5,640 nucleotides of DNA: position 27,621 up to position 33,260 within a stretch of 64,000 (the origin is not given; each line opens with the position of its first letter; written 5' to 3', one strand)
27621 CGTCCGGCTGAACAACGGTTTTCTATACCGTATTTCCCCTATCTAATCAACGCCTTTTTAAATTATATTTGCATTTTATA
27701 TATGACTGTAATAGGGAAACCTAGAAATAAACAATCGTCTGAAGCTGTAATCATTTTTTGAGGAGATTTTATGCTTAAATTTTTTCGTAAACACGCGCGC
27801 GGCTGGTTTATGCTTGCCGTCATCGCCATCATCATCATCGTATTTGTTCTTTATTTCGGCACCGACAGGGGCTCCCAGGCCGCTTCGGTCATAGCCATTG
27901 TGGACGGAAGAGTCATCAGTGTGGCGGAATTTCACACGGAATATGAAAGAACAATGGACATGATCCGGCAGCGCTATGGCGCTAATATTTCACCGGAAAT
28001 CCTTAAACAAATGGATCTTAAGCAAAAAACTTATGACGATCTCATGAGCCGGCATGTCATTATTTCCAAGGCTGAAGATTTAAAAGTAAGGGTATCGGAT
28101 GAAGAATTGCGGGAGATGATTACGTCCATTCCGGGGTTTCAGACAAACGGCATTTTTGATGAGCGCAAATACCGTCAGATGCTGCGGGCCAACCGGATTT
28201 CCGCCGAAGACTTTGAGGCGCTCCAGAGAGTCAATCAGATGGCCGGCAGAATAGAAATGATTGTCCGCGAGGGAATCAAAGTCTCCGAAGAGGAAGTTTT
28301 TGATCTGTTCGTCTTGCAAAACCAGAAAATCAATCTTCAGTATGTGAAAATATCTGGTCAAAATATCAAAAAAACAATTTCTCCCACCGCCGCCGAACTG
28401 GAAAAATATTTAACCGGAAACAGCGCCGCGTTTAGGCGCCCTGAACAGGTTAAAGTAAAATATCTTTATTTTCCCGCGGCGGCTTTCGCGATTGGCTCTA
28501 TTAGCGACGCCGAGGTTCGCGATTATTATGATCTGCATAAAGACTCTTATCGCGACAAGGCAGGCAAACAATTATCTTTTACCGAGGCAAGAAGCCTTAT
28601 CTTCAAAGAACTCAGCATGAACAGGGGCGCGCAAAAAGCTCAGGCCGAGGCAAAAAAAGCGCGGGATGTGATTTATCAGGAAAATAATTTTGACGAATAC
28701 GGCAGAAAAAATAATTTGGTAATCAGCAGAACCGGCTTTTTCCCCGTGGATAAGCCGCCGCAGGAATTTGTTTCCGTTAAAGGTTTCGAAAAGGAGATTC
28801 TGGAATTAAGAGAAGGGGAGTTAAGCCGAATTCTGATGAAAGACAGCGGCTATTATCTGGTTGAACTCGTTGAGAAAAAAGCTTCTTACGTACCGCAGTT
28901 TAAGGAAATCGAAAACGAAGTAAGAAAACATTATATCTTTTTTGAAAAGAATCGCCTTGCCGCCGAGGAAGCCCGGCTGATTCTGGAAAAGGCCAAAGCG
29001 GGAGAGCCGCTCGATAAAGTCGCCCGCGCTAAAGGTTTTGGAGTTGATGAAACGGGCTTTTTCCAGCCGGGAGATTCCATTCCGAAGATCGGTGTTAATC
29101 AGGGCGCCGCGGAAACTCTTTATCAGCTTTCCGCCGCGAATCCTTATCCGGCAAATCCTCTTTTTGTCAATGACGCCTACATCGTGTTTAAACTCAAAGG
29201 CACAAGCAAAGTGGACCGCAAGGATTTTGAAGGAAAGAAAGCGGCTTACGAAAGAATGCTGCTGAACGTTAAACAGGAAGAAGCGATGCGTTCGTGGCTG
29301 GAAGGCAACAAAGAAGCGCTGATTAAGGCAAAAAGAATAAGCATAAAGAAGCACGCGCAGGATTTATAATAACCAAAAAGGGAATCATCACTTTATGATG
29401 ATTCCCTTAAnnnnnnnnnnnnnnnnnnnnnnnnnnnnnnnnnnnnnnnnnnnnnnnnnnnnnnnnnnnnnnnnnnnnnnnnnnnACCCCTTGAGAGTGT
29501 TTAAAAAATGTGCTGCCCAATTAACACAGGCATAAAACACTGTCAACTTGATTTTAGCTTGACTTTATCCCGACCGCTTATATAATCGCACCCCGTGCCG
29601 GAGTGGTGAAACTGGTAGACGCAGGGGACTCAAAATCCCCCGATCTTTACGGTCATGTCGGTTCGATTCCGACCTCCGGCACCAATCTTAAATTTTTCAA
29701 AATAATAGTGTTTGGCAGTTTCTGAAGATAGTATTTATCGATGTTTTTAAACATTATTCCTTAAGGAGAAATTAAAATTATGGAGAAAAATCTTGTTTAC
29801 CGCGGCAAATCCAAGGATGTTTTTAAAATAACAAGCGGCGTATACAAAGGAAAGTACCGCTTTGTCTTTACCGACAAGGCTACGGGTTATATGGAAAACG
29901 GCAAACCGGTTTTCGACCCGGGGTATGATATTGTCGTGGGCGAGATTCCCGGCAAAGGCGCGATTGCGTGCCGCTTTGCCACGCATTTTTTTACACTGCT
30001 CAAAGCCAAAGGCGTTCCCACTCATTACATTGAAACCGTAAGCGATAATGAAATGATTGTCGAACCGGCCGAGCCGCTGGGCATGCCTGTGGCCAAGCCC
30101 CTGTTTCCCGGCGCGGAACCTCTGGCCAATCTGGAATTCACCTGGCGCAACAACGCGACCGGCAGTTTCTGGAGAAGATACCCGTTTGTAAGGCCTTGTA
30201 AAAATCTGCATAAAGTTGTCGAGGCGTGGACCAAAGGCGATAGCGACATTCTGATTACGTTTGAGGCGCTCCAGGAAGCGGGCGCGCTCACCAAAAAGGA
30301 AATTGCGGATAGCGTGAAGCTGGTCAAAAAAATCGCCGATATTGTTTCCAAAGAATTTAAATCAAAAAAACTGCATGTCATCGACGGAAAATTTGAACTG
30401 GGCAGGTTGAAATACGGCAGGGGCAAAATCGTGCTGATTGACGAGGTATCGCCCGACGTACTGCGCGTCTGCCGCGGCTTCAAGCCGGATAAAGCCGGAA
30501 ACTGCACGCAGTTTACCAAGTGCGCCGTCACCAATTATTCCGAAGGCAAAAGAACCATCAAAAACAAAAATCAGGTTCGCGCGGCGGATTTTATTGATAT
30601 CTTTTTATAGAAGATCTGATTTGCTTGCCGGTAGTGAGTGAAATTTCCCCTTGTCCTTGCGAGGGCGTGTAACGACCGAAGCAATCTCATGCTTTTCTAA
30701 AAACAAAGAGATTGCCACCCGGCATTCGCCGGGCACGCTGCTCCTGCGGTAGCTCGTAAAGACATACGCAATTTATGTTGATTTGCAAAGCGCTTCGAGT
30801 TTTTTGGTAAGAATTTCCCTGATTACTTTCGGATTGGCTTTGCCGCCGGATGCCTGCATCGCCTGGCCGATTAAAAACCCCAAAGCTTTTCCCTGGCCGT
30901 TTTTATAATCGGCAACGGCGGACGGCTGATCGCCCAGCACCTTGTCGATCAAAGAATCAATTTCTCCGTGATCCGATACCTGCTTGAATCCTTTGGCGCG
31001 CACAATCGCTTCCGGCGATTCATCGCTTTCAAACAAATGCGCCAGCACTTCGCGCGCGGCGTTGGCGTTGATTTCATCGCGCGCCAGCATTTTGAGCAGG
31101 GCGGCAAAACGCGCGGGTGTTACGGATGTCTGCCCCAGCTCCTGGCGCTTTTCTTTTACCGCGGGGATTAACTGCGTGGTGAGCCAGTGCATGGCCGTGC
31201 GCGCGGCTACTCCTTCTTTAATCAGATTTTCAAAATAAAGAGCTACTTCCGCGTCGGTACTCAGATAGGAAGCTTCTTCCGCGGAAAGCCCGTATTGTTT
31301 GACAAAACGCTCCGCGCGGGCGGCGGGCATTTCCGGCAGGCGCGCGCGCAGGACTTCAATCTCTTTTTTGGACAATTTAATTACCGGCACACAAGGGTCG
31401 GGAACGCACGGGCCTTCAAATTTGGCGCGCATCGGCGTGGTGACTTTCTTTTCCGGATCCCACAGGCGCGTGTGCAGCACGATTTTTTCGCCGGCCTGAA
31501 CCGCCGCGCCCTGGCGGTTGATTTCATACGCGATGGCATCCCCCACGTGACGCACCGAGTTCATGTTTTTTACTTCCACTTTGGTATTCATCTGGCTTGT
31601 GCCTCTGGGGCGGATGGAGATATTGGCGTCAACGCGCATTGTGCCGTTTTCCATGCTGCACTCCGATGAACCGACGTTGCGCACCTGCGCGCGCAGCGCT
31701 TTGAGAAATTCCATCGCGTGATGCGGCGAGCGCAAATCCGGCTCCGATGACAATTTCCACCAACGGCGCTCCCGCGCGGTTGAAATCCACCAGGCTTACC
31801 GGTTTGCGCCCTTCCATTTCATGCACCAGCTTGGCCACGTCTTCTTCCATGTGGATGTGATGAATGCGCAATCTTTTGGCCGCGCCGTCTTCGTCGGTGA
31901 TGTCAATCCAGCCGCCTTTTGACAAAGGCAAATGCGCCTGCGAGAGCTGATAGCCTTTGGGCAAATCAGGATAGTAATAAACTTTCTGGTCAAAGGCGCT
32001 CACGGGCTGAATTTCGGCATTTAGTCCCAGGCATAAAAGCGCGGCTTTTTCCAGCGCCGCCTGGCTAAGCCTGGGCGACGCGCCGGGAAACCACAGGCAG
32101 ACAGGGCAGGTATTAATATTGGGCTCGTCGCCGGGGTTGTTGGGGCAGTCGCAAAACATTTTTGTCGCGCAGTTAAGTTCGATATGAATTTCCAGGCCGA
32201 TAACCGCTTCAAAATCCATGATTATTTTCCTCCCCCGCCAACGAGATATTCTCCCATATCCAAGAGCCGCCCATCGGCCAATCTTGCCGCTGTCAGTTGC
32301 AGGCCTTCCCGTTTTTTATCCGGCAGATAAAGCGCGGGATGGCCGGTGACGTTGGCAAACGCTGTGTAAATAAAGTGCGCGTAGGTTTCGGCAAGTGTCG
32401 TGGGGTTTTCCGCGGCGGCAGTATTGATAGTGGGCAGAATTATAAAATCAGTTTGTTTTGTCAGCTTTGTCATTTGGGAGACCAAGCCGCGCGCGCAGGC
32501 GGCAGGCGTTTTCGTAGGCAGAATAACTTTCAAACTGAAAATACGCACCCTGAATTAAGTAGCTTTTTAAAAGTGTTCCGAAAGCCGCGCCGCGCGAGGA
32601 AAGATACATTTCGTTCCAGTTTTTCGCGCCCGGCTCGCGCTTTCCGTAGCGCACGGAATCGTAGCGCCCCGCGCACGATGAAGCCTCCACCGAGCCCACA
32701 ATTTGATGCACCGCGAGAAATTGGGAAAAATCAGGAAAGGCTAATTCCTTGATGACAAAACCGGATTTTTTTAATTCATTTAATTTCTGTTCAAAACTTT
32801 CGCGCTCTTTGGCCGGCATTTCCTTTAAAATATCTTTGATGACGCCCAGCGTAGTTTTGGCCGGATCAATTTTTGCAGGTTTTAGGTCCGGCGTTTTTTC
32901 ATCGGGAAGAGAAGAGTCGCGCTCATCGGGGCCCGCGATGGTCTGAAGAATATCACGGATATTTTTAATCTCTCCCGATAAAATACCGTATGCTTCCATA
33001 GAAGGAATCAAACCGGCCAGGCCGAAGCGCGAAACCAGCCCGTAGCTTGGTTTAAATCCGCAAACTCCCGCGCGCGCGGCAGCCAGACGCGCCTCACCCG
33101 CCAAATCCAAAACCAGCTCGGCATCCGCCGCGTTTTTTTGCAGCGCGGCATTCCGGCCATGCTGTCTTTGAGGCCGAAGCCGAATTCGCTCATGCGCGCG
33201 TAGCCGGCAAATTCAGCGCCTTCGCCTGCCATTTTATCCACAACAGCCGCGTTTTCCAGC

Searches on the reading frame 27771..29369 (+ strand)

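Call 43: search_protein_families(library=pfam, proteins=[window:27771-29369:+], max_evalue=0.001)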
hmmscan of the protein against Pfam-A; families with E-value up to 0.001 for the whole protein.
window:27771-29369:+ (532 aa): 4 families
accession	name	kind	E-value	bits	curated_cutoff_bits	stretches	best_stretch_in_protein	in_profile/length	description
PF13624.11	SurA_N_3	-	4.9e-45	153.7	27.2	1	1-156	1-156/162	SurA-like N-terminal domain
PF13623.11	SurA_N_2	-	5.1e-29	101.5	28.5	1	2-138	1-145/145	SurA-like N-terminal domain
PF13145.12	Rotamase_2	-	2.6e-16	61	27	1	244-381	1-120/121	PPIC-type PPIASE domain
PF09312.16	SurA_N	-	0.00062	20.4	30.8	0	40-127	4-84/118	SurA N-terminal domain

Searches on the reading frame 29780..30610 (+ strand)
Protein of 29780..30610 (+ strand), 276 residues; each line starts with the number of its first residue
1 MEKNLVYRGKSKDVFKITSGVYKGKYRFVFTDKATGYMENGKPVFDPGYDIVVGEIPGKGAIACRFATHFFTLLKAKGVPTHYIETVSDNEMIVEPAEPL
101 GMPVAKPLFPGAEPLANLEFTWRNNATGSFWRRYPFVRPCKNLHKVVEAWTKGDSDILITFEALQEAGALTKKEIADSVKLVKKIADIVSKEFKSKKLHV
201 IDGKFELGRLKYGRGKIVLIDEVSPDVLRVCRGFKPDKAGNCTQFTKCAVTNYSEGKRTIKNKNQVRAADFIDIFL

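Call 51: search_protein_families(library=pfam, proteins=[window:29780-30610:+], max_evalue=0.001)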
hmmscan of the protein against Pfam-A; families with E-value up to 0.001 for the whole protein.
window:29780-30610:+ (276 aa): 1 family
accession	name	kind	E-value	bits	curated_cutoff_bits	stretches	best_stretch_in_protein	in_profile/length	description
PF01259.24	SAICAR_synt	-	1.2e-30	107.5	20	1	6-231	2-197/233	SAICAR synthetase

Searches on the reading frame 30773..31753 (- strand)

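Call 51: search_protein_families(library=pfam, proteins=[window:30773-31753:-], max_evalue=0.001)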
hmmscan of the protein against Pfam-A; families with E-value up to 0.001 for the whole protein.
window:30773-31753:- (326 aa): 2 families
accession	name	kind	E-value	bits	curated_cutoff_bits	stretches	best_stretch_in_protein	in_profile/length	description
PF02637.23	GatB_Yqey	-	1.8e-44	151.6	27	1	173-319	2-148/148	GatB domain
PF02934.20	GatB_N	-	3e-34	118.9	23.4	1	2-132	150-276/277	GatB/GatE catalytic domain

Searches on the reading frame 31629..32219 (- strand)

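Call 51: search_protein_families(library=pfam, proteins=[window:31629-32219:-], max_evalue=0.001)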
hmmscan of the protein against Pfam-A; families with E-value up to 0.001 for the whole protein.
window:31629-32219:- (196 aa): 1 family
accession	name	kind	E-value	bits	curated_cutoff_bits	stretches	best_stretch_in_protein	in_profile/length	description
PF02934.20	GatB_N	-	1e-55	189.3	23.4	1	6-159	2-152/277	GatB/GatE catalytic domain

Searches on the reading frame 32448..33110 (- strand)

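Call 51: search_protein_families(library=pfam, proteins=[window:32448-33110:-], max_evalue=0.001)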
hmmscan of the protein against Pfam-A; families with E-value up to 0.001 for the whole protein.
window:32448-33110:- (220 aa): 1 family
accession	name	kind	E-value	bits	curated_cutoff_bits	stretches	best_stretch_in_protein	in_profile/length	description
PF01425.27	Amidase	-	2.8e-27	96.3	27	1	2-208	150-357/445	Amidase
